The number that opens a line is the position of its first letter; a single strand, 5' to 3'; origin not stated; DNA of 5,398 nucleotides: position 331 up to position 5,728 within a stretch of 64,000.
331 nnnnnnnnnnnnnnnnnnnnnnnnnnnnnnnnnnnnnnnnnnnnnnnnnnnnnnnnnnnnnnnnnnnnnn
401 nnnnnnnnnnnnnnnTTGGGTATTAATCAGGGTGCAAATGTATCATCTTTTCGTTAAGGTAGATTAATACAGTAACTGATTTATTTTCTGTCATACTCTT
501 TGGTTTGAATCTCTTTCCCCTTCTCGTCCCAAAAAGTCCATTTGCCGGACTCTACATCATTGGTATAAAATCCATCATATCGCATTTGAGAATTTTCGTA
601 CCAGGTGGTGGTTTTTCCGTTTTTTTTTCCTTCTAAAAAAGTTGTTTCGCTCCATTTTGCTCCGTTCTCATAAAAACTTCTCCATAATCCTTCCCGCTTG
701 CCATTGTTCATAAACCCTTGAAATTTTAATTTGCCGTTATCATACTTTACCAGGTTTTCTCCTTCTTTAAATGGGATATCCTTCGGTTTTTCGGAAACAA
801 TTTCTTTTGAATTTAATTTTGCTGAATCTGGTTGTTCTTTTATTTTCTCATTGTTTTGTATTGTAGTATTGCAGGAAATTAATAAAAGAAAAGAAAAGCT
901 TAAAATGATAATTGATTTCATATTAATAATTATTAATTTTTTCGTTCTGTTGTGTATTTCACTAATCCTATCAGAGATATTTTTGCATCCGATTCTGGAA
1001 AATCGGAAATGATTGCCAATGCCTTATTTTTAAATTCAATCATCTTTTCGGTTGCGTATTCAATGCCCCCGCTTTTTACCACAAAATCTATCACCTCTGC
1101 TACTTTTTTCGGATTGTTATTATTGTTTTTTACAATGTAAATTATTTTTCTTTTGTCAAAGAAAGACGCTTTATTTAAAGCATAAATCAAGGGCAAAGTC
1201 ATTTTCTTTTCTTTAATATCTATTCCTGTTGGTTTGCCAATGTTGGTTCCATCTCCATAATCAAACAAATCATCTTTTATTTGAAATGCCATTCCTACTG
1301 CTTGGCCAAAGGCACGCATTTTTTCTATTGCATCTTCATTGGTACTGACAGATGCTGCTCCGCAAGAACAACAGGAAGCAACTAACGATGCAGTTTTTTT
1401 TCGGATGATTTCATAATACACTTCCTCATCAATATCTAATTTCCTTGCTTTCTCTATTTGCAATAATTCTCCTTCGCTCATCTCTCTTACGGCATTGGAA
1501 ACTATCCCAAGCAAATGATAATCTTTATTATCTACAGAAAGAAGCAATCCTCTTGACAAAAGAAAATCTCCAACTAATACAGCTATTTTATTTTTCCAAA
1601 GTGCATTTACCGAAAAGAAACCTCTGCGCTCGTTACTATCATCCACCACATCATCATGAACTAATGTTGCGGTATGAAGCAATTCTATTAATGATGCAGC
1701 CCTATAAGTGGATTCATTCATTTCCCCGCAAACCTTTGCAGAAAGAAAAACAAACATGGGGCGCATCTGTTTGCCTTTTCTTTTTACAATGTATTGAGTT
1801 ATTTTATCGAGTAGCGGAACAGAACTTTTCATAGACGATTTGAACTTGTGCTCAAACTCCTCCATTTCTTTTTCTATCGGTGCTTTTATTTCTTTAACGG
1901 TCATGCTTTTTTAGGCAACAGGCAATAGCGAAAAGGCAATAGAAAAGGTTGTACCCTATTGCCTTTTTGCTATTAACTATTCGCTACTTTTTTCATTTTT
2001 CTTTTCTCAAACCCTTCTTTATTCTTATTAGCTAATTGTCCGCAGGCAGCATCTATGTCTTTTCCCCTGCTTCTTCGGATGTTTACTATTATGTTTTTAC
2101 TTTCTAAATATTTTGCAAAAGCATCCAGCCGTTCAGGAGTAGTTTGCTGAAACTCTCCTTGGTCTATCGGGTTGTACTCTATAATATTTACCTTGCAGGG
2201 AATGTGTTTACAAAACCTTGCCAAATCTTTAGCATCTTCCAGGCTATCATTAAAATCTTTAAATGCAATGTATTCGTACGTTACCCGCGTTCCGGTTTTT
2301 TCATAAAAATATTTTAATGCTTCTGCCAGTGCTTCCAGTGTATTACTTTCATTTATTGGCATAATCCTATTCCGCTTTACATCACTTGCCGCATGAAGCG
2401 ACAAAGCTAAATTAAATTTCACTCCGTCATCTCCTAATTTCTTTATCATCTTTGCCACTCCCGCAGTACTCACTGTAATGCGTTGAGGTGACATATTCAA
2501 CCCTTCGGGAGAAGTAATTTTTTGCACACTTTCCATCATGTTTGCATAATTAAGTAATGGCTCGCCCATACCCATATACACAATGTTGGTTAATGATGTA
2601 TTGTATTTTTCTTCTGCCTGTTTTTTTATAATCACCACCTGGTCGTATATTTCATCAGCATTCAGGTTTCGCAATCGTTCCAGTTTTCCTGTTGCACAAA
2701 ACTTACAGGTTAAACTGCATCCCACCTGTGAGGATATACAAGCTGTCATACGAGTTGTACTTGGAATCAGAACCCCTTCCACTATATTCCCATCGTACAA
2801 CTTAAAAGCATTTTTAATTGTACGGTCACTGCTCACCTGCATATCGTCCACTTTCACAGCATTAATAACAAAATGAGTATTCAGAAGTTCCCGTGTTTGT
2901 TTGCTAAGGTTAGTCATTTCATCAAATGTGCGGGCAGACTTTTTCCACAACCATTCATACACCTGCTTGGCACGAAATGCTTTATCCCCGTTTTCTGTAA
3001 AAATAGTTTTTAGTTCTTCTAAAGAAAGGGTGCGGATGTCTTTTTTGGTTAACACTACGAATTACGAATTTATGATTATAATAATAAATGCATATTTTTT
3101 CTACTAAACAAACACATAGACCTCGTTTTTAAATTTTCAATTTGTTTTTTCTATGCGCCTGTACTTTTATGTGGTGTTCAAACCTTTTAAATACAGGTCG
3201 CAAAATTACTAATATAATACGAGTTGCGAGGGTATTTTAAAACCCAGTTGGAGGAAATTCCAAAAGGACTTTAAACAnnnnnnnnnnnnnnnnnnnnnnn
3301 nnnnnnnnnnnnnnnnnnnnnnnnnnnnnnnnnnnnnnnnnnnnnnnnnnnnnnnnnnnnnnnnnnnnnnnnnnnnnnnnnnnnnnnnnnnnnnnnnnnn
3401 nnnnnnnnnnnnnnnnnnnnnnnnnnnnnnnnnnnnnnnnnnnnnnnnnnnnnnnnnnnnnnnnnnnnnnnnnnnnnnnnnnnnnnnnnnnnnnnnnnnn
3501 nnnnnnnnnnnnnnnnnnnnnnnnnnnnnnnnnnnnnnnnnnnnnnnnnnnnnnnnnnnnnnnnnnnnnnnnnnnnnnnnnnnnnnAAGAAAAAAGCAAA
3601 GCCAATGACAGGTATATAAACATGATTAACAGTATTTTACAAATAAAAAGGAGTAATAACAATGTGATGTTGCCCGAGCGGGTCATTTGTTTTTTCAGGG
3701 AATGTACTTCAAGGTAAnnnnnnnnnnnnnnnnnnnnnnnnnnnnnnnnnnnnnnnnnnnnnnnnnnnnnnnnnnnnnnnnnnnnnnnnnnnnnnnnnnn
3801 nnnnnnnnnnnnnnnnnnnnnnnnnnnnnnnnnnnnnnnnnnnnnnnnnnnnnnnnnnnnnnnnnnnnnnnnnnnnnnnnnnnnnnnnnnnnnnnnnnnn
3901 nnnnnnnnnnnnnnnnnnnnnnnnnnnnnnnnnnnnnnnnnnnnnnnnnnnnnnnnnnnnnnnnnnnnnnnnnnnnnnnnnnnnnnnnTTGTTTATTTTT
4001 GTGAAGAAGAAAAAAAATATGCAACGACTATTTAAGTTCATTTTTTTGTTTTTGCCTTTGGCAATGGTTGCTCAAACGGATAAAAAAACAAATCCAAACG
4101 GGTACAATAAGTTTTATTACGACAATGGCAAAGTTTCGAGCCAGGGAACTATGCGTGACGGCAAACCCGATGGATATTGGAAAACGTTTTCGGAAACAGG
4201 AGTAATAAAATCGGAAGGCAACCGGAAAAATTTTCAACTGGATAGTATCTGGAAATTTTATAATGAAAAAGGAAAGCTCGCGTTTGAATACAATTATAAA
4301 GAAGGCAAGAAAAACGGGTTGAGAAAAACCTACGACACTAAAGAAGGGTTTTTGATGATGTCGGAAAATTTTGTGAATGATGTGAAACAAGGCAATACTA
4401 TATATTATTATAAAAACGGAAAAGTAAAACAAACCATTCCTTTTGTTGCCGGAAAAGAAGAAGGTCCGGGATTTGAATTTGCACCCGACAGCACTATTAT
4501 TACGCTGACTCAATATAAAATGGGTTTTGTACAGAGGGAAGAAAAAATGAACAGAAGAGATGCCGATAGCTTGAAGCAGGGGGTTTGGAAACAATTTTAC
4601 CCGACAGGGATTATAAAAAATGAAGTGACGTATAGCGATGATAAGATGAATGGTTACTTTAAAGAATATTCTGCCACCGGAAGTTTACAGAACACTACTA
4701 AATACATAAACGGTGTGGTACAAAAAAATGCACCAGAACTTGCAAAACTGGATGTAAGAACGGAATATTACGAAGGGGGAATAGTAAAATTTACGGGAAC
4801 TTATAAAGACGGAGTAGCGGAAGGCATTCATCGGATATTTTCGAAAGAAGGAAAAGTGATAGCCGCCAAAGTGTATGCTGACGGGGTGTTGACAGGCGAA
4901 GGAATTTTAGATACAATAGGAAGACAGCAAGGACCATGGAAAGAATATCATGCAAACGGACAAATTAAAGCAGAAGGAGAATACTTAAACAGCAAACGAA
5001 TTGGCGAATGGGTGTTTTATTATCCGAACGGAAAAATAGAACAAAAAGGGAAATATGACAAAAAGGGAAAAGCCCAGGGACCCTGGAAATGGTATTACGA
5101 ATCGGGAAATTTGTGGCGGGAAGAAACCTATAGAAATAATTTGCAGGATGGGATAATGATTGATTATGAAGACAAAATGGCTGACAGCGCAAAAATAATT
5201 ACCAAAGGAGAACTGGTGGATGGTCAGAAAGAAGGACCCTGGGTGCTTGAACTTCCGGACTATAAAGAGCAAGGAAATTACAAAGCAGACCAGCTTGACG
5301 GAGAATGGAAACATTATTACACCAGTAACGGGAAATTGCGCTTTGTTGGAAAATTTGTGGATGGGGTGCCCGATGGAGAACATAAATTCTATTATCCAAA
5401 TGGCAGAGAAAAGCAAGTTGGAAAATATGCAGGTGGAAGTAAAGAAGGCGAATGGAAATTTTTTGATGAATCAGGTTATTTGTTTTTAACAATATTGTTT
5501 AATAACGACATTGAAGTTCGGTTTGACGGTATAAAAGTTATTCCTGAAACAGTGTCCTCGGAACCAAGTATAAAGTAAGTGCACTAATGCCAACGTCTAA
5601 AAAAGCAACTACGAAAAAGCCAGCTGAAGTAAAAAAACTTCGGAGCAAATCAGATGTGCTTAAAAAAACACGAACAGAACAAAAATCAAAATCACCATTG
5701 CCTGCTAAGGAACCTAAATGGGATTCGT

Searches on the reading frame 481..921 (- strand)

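Call 75: search_protein_families(library=pfam, proteins=[window:481-921:-])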
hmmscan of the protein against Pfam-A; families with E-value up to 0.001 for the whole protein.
window:481-921:- (146 aa): 1 family
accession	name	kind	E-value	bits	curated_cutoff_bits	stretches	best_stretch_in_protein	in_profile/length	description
PF07661.19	MORN_2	-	1.4e-09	37.5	29.6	0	76-95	1-20/22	MORN repeat variant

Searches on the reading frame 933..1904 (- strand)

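Call 75: search_protein_families(library=pfam, proteins=[window:933-1904:-])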
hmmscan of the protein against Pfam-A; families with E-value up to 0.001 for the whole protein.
window:933-1904:- (323 aa): 1 family
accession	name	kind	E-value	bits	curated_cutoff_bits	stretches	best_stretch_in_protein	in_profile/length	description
PF00348.22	polyprenyl_synt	-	3.1e-67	226.9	27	1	30-273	2-249/251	Polyprenyl synthetase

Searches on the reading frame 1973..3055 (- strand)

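Call 75: search_protein_families(library=pfam, proteins=[window:1973-3055:-])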
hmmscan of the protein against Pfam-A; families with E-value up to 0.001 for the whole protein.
window:1973-3055:- (360 aa): 2 families
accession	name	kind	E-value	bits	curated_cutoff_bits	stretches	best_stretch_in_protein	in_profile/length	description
PF21016.3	RlmN_N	-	1.3e-16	60.6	24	1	8-64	4-60/60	Ribosomal RNA large subunit methyltransferase N-terminal domain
PF04055.27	Radical_SAM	-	3.3e-13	50.6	29.5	1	108-277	2-164/166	Radical SAM superfamily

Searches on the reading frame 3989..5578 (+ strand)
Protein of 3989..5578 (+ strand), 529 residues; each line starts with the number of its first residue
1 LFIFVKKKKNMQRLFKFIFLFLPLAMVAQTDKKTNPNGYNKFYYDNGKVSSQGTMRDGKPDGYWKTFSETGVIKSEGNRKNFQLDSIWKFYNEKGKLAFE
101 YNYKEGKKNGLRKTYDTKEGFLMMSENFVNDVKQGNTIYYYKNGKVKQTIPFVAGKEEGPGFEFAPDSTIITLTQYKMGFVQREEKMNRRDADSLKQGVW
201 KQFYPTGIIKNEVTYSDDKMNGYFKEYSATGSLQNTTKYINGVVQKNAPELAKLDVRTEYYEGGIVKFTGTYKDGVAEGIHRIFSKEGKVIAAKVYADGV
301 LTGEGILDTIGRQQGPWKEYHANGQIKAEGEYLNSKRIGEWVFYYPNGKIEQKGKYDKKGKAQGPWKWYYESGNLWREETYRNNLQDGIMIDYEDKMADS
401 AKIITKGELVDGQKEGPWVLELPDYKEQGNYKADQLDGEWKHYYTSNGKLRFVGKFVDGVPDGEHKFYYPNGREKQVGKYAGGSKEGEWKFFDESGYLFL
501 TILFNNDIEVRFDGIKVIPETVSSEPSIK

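Call 54: search_protein_families(library=pfam, proteins=[window:3989-5578:+])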
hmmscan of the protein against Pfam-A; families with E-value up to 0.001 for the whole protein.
window:3989-5578:+ (529 aa): 1 family
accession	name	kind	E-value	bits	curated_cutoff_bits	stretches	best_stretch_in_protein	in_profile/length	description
PF07661.19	MORN_2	-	1.5e-43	142.1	29.6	3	363-383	2-22/22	MORN repeat variant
